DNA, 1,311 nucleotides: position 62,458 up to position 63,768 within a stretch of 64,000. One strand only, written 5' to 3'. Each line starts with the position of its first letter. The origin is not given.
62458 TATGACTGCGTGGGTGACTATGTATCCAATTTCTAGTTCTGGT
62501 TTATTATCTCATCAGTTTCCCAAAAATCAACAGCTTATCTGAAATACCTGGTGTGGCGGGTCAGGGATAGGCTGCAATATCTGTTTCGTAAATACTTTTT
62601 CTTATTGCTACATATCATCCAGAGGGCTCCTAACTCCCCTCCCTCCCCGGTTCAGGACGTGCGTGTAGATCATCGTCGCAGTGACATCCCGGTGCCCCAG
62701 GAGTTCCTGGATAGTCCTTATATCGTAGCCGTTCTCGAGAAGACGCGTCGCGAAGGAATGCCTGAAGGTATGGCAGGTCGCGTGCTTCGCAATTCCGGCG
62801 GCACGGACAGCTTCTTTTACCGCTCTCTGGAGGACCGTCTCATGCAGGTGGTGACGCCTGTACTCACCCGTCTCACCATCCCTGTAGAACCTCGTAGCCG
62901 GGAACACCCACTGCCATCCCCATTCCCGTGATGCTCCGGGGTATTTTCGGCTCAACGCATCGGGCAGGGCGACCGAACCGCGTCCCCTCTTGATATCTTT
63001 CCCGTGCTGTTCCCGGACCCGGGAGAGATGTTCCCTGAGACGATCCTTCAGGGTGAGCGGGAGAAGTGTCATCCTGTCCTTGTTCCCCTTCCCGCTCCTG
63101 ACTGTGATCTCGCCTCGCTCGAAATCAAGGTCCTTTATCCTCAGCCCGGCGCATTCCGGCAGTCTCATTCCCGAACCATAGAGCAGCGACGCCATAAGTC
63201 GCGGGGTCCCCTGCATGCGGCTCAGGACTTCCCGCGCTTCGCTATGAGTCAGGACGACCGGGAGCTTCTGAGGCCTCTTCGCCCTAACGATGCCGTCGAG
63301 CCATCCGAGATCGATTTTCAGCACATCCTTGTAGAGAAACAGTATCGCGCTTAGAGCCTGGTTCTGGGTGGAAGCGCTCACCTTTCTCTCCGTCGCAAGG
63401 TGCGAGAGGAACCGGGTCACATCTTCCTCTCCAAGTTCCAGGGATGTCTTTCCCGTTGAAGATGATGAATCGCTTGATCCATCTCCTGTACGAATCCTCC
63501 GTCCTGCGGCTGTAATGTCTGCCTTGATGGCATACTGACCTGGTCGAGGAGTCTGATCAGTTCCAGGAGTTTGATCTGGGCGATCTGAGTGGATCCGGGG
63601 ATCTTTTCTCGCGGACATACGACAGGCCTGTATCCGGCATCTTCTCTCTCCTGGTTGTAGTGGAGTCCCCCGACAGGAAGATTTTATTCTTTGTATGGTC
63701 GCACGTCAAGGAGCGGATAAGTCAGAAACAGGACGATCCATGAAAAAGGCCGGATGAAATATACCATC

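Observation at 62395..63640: Inverted integron architecture: intI is co-oriented with the cassettes and attI lies 3' of intI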

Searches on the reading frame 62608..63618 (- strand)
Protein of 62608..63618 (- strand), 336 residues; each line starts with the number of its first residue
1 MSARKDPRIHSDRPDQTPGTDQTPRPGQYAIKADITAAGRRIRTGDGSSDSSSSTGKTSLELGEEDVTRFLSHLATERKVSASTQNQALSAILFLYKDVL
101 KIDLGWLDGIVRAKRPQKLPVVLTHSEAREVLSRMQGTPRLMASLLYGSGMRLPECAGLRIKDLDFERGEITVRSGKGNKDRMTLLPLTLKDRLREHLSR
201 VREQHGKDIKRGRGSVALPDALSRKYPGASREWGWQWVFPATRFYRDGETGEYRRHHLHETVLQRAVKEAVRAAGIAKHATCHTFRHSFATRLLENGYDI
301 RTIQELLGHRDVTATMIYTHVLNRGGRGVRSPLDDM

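Call 7: search_protein_families(library=ncbifam, proteins=[window:62608-63618:-], max_evalue=0.001)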
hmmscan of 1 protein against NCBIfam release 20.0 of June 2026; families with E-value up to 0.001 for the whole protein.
window:62608-63618:- (336 aa): 12 families
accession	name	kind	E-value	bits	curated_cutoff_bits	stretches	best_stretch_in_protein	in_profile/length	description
TIGR02249.1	integrase_gron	subfamily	1.8e-125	418.5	265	1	60-336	39-315/315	integron integrase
NF011946.0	PRK15417.1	equivalog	2.8e-97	325.9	435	1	61-335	55-329/337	integron integrase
NF040815.2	recomb_XerA_Arch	equivalog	5.5e-47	160.5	220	2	254-321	187-254/263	site-specific tyrosine recombinase/integron integrase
TIGR02224.1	recomb_XerC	equivalog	1.1e-41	143.2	335.15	2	256-321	212-277/295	tyrosine recombinase XerC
TIGR02225.1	recomb_XerD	equivalog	8e-39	133.7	329.6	2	255-323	208-276/290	site-specific tyrosine recombinase XerD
NF001399.0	PRK00283.1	subfamily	6.3e-38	130.7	279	1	56-323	45-285/300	tyrosine recombinase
NF002331.0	PRK01287.1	subfamily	5.4e-32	111.1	371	2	257-321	247-312/365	site-specific tyrosine recombinase XerC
NF003462.0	PRK05084.1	equivalog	1.2e-17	63.7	267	2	276-324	299-347/360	tyrosine recombinase XerS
NF007371.0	PRK09871.1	subfamily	2.6e-10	40.2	222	1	263-320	116-173/198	tyrosine-type DNA invertase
NF007370.0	PRK09870.1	subfamily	2.6e-07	30.5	221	1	267-320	125-178/200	tyrosine-type DNA invertase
NF041502.1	integrase_1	equivalog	2.8e-06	26.4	350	1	145-321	172-360/484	site-specific integrase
NF040693.1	recomb_GmtY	equivalog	4.2e-05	23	340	1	279-320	390-431/441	gamma-mobile-trio recombinase GmtY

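Call 8: search_protein_families(library=pfam, proteins=[window:62608-63618:-], max_evalue=0.001)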
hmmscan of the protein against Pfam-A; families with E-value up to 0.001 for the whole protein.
window:62608-63618:- (336 aa): 2 families
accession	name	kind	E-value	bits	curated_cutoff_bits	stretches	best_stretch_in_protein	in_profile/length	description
PF00589.27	Phage_integrase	-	9.3e-38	130.1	27.1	1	123-322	3-169/172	Phage integrase family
PF13495.12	Phage_int_SAM_4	-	9.7e-15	55.2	27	1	60-105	39-84/85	Phage integrase, N-terminal SAM-like domain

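Call 14: find_homologous_proteins(query=window:62608-63618:-, max_evalue=1e-20)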
Query window:62608-63618:- (336 aa): 8000 proteins with E <= 1e-20 among 8000 candidates; the best 120 are listed.
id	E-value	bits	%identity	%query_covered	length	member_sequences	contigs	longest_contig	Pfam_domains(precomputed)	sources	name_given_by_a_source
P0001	4.1e-170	583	80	96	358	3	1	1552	PF13495.13,PF00589.28,PF02899.24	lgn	-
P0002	1.8e-156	538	86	82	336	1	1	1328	PF13495.13,PF00589.28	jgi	jgi:integron integrase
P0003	1.8e-154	532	85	82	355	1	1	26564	PF13495.13,PF00589.28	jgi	-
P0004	1.2e-149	516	83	82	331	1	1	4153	PF13495.13,PF00589.28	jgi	jgi:integron integrase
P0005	1.3e-148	513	83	82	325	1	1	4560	PF13495.13,PF00589.28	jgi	-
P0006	3.1e-147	508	82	82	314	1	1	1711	PF13495.13,PF00589.28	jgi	jgi:integron integrase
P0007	2.5e-146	505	81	82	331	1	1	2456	PF13495.13,PF00589.28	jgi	-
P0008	1.1e-145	503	81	82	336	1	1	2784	PF13495.13,PF00589.28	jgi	-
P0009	6.1e-145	501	81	82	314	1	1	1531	PF13495.13,PF00589.28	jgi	jgi:integron integrase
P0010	1.3e-143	496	80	82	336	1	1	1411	PF13495.13,PF00589.28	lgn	-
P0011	3.6e-142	491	79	82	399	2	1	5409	PF13495.13,PF00589.28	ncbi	-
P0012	1.2e-141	490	79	82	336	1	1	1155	PF13495.13,PF00589.28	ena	-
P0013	2.3e-141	489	79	82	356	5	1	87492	PF13495.13,PF00589.28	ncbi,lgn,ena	-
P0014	3.0e-141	488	80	82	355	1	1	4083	PF13495.13,PF00589.28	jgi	-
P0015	8.6e-140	484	77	82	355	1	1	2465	PF13495.13,PF00589.28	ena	-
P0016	1.2e-139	483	76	82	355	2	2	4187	PF13495.13,PF00589.28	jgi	jgi:integron integrase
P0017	2.5e-139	482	78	82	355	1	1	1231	PF13495.13,PF00589.28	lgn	-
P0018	4.8e-138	478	78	82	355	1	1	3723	PF13495.13,PF00589.28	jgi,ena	-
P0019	9.8e-137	474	77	82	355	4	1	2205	PF13495.13,PF00589.28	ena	-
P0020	4.3e-136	471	75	82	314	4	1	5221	PF13495.13,PF00589.28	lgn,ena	-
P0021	5.7e-136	471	77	82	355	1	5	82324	PF13495.13,PF00589.28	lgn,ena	-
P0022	1.6e-135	470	77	82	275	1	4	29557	PF13495.13,PF00589.28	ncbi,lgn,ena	-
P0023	1.7e-135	470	77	82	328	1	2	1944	PF13495.13,PF00589.28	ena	-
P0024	8.1e-135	467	75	82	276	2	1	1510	PF13495.13,PF00589.28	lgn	-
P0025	2.7e-134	466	76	82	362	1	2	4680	PF13495.13,PF00589.28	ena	-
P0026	3.5e-134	465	75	83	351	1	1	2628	PF13495.13,PF00589.28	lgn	-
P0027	9.9e-134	464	75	83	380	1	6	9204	PF13495.13,PF00589.28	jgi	jgi:integron integrase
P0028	1.3e-133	463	74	83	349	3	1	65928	PF13495.13,PF00589.28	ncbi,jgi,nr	ncbi:MAG: integron integrase [Candidatus Krumholzibacteria bacterium]|jgi:integron integrase|nr:inte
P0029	7.1e-133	461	75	82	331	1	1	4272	PF13495.13,PF00589.28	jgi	-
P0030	1.6e-132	460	75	82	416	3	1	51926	PF13495.13,PF00589.28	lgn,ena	-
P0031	6.3e-132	458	74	82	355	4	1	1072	PF13495.13,PF00589.28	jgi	jgi:integron integrase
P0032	1.3e-131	457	77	80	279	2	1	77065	PF13495.13,PF00589.28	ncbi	-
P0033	5.0e-131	455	74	82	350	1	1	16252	PF13495.13,PF00589.28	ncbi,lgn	-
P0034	7.5e-131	454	64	83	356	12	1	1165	PF13495.13,PF00589.28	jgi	-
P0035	1.2e-130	454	73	82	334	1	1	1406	PF13495.13,PF00589.28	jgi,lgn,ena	-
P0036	2.8e-130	452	74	82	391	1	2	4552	PF13495.13,PF00589.28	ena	-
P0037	1.2e-129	450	74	82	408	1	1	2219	PF13495.13,PF00589.28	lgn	-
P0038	1.2e-129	450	74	82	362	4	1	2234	PF13495.13,PF00589.28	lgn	-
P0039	7.3e-129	448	73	82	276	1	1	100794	PF13495.13,PF00589.28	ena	-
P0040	1.9e-128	446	73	82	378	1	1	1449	PF13495.13,PF00589.28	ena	-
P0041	2.1e-128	446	72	82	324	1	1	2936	PF13495.13,PF00589.28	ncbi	-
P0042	1.2e-127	444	73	82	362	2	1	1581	PF13495.13,PF00589.28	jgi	jgi:integron integrase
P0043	4.0e-127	442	73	82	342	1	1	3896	PF13495.13,PF00589.28,PF02899.24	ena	-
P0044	1.3e-126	440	71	82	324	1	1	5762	PF13495.13,PF00589.28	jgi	jgi:integron integrase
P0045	1.3e-126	440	73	82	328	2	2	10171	PF13495.13,PF00589.28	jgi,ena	-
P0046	2.1e-126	440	72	82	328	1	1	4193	PF13495.13,PF00589.28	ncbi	ncbi:MAG: integron integrase [Gemmatimonadota bacterium]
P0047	2.4e-126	439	67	82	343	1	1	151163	PF13495.13,PF00589.28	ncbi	-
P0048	7.1e-126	438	72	82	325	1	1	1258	PF13495.13,PF00589.28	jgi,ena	-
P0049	1.0e-125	437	72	82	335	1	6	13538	PF13495.13,PF00589.28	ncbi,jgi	ncbi:MAG: integron integrase [Gemmatimonadota bacterium]|jgi:integron integrase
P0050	1.3e-125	437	71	82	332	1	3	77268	PF13495.13,PF00589.28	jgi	jgi:integron integrase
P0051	1.5e-125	437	71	82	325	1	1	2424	PF13495.13,PF00589.28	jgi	-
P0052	2.5e-125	436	71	81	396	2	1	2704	PF13495.13,PF00589.28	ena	-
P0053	2.8e-125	436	72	82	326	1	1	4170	PF13495.13,PF00589.28,PF02899.24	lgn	-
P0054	3.1e-125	436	72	82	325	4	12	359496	PF13495.13,PF00589.28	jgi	jgi:integron integrase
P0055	3.4e-125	436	72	82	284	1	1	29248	PF13495.13,PF00589.28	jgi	-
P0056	3.8e-125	436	72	82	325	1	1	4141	PF13495.13,PF00589.28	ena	-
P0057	4.0e-125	435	71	82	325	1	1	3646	PF13495.13,PF00589.28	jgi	jgi:integron integrase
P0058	4.8e-125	435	69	82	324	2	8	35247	PF13495.13,PF00589.28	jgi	-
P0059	5.0e-125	435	70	82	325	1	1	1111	PF13495.13,PF00589.28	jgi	jgi:integron integrase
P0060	5.6e-125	435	70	82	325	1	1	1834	PF13495.13,PF00589.28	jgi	-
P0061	6.4e-125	435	72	82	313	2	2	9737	PF13495.13,PF00589.28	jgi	-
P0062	1.3e-124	434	71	82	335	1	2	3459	PF13495.13,PF00589.28,PF02899.24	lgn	-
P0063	1.4e-124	434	69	82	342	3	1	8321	PF13495.13,PF00589.28,PF02899.24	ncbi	-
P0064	2.0e-124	433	71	82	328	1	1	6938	PF13495.13,PF00589.28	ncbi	-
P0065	2.2e-124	433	72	81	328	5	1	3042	PF13495.13,PF00589.28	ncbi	ncbi:MAG: integron integrase [Gemmatimonadota bacterium]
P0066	2.2e-124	433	71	82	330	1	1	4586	PF13495.13,PF00589.28,PF02899.24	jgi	jgi:integron integrase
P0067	2.3e-124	433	71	81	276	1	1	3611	PF13495.13,PF00589.28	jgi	jgi:integron integrase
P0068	2.6e-124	433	72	82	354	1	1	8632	PF13495.13,PF00589.28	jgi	jgi:integron integrase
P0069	2.9e-124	433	71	82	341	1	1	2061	PF13495.13,PF00589.28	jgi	jgi:integron integrase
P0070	3.1e-124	433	70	82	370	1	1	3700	PF13495.13,PF00589.28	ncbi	-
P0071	3.4e-124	432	70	82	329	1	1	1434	PF13495.13,PF00589.28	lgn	-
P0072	3.8e-124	432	72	82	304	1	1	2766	PF13495.13,PF00589.28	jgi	jgi:integron integrase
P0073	4.0e-124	432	71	82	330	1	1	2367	PF13495.13,PF00589.28,PF02899.24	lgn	-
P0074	4.7e-124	432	70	82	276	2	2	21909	PF13495.13,PF00589.28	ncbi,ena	-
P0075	4.9e-124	432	70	82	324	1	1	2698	PF13495.13,PF00589.28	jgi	jgi:integron integrase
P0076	7.0e-124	431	73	82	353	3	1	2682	PF13495.13,PF00589.28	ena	-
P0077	7.3e-124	431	68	82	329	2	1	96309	PF13495.13,PF00589.28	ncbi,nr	ncbi:MAG: integron integrase [Candidatus Krumholzibacteriota bacterium]|nr:integron integrase [Candi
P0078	7.3e-124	431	70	82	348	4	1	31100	PF13495.13,PF00589.28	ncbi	-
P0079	7.9e-124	431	71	82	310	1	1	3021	PF13495.13,PF00589.28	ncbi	ncbi:integron integrase [soil metagenome]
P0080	8.2e-124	431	70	82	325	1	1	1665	PF13495.13,PF00589.28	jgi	-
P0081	8.2e-124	431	70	82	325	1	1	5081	PF13495.13,PF00589.28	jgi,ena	-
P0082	8.7e-124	431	69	82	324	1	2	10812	PF13495.13,PF00589.28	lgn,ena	-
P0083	8.7e-124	431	69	82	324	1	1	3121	PF13495.13,PF00589.28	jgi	-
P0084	1.8e-123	430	69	82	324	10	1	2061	PF13495.13,PF00589.28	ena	-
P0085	1.8e-123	430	70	82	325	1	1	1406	PF13495.13,PF00589.28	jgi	jgi:integron integrase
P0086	1.9e-123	430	71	82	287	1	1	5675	PF13495.13,PF00589.28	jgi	-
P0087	2.0e-123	430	71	82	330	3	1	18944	PF13495.13,PF00589.28,PF02899.24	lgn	-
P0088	2.3e-123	430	70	81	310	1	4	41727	PF13495.13,PF00589.28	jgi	jgi:integron integrase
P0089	3.1e-123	429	69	82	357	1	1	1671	PF13495.13,PF00589.28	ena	-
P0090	3.2e-123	429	70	82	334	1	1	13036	PF13495.13,PF00589.28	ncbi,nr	ncbi:MAG TPA: integron integrase [Gemmatimonadota bacterium]|nr:integron integrase [Gemmatimonadota 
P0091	3.3e-123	429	70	82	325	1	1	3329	PF13495.13,PF00589.28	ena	-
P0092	4.3e-123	429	70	83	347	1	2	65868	PF13495.13,PF00589.28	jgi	jgi:integron integrase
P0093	4.4e-123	429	72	82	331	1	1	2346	PF13495.13,PF00589.28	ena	-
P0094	5.3e-123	428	68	83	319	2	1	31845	PF13495.13,PF00589.28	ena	-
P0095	5.6e-123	428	68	82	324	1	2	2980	PF13495.13,PF00589.28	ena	-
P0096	5.6e-123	428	68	82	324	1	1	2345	PF13495.13,PF00589.28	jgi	-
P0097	5.6e-123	428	69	82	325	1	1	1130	PF13495.13,PF00589.28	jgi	-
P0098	8.1e-123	428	70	82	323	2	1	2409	PF13495.13,PF00589.28,PF02899.24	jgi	-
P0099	8.3e-123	428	70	82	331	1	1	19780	PF13495.13,PF00589.28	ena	-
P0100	8.3e-123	428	68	82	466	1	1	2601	PF13495.13,PF00589.28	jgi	jgi:integron integrase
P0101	8.6e-123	428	69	82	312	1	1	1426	PF13495.13,PF00589.28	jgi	jgi:integron integrase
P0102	8.7e-123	428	68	82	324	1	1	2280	PF13495.13,PF00589.28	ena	-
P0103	9.1e-123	428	69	81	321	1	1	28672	PF13495.13,PF00589.28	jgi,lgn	-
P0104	9.2e-123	428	72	82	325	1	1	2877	PF13495.13,PF00589.28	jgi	jgi:integron integrase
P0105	1.0e-122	428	70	82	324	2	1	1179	PF13495.13,PF00589.28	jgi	-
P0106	1.1e-122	427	69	82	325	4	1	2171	PF13495.13,PF00589.28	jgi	-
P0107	1.1e-122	427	66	82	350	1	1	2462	PF13495.13,PF00589.28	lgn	-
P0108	1.2e-122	427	70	82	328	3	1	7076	PF13495.13,PF00589.28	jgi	-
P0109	1.4e-122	427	70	82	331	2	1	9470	PF13495.13,PF00589.28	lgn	-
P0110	1.7e-122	427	71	82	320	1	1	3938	PF13495.13,PF00589.28,PF02899.24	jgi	jgi:integron integrase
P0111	1.9e-122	427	69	82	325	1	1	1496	PF13495.13,PF00589.28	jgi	jgi:integron integrase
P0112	2.0e-122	427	72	82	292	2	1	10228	PF13495.13,PF00589.28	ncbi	-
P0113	2.2e-122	426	71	81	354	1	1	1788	PF13495.13,PF00589.28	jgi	jgi:integron integrase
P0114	2.4e-122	426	70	82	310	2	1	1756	PF13495.13,PF00589.28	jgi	jgi:integron integrase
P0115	2.5e-122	426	70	82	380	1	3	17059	PF13495.13,PF00589.28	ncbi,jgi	jgi:integron integrase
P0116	2.7e-122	426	69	82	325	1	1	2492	PF13495.13,PF00589.28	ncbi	-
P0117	2.8e-122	426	70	82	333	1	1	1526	PF13495.13,PF00589.28,PF02899.24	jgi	jgi:integron integrase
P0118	2.8e-122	426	70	82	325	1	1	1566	PF13495.13,PF00589.28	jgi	-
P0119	2.9e-122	426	70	82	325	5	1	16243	PF13495.13,PF00589.28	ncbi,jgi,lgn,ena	ncbi:MAG: integron integrase [Candidatus Krumholzibacteriia bacterium]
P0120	4.2e-122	426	69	82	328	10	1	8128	PF13495.13,PF00589.28,PF02899.24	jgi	jgi:integron integrase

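Call 18: find_encoding_contigs(protein=P0001, flank=10000, max_places=3)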
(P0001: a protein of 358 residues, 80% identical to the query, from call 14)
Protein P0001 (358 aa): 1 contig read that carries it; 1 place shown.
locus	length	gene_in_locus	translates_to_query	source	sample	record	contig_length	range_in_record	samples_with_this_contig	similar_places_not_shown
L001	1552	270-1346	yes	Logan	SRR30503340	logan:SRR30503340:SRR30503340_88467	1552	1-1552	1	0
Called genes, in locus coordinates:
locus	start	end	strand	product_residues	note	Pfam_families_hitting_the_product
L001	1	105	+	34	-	?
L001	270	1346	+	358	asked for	PF13495:Phage_int_SAM_4, PF02899:Phage_int_SAM_1 (faint), PF00589:Phage_integrase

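Call 19: find_encoding_contigs(protein=P0003, flank=10000, max_places=3)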
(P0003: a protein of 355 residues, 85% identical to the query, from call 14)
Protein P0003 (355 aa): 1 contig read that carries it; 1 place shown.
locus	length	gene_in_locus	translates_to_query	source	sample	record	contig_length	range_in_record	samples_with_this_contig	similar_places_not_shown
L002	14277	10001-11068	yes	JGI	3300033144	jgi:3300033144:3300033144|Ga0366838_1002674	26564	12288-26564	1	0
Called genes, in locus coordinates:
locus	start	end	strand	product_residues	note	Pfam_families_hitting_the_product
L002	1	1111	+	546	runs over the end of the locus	-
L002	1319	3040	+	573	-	-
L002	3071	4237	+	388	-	PF00155:Aminotran_1_2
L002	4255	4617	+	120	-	PF02152:FolB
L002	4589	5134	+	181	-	PF01288:HPPK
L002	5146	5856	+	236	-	PF01712:dNK, PF02223:Thymidylate_kin, PF13238:AAA_18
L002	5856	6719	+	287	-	PF02548:Pantoate_transf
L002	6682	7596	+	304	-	PF02569:Pantoate_ligase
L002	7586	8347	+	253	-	PF00483:NTP_transferase, PF01128:IspD, PF12804:NTP_transf_3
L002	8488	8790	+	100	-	PF01230:HIT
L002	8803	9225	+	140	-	PF13399:LytR_C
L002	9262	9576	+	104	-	PF14209:DUF4321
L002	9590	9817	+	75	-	PF02416:TatA_B_E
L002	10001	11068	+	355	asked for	PF13495:Phage_int_SAM_4, PF00589:Phage_integrase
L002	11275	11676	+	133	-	-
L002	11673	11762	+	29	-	-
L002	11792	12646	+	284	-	PF04072:LCM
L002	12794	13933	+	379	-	PF20434:BD-FAE (weak), PF07859:Abhydrolase_3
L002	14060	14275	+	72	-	?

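Call 20: find_encoding_contigs(protein=P0013, flank=10000, max_places=3)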
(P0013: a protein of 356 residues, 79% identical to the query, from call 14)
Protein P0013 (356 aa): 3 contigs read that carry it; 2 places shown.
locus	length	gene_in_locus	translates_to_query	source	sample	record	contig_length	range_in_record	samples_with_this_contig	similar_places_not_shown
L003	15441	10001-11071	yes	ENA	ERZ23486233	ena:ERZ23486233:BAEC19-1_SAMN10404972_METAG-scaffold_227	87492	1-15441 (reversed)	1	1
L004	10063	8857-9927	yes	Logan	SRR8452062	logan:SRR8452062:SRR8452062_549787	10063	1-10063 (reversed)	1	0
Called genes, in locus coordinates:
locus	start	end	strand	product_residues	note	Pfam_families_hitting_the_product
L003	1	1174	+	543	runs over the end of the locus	PF00118:Cpn60_TCP1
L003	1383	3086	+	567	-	-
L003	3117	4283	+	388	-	PF00155:Aminotran_1_2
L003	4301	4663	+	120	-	PF02152:FolB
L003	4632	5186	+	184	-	PF01288:HPPK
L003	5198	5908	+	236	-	PF01712:dNK, PF02223:Thymidylate_kin (weak), PF13238:AAA_18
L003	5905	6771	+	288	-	PF02548:Pantoate_transf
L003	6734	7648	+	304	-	PF02569:Pantoate_ligase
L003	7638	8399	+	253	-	PF00483:NTP_transferase, PF01128:IspD, PF02348:CTP_transf_3 (weak), PF12804:NTP_transf_3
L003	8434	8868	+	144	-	PF11969:DcpS_C (weak), PF01230:HIT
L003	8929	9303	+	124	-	PF13399:LytR_C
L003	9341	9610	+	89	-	PF14209:DUF4321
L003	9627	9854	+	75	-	PF02416:TatA_B_E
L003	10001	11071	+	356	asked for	PF13495:Phage_int_SAM_4, PF00589:Phage_integrase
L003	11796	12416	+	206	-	PF13505:OMP_b-brl (weak), PF13568:OMP_b-brl_2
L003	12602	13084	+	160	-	PF04073:tRNA_edit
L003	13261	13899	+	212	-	-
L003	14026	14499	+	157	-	-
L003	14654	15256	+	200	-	-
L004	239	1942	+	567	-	-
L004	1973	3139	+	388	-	PF00155:Aminotran_1_2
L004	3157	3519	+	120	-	PF02152:FolB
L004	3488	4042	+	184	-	PF01288:HPPK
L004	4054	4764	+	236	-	PF01712:dNK, PF02223:Thymidylate_kin (weak), PF13238:AAA_18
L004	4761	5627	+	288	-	PF02548:Pantoate_transf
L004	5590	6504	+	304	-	PF02569:Pantoate_ligase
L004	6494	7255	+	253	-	PF00483:NTP_transferase, PF01128:IspD, PF02348:CTP_transf_3 (weak), PF12804:NTP_transf_3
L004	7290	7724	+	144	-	PF11969:DcpS_C (weak), PF01230:HIT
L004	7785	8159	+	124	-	PF13399:LytR_C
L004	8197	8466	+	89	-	PF14209:DUF4321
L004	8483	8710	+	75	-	PF02416:TatA_B_E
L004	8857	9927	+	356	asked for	PF13495:Phage_int_SAM_4, PF00589:Phage_integrase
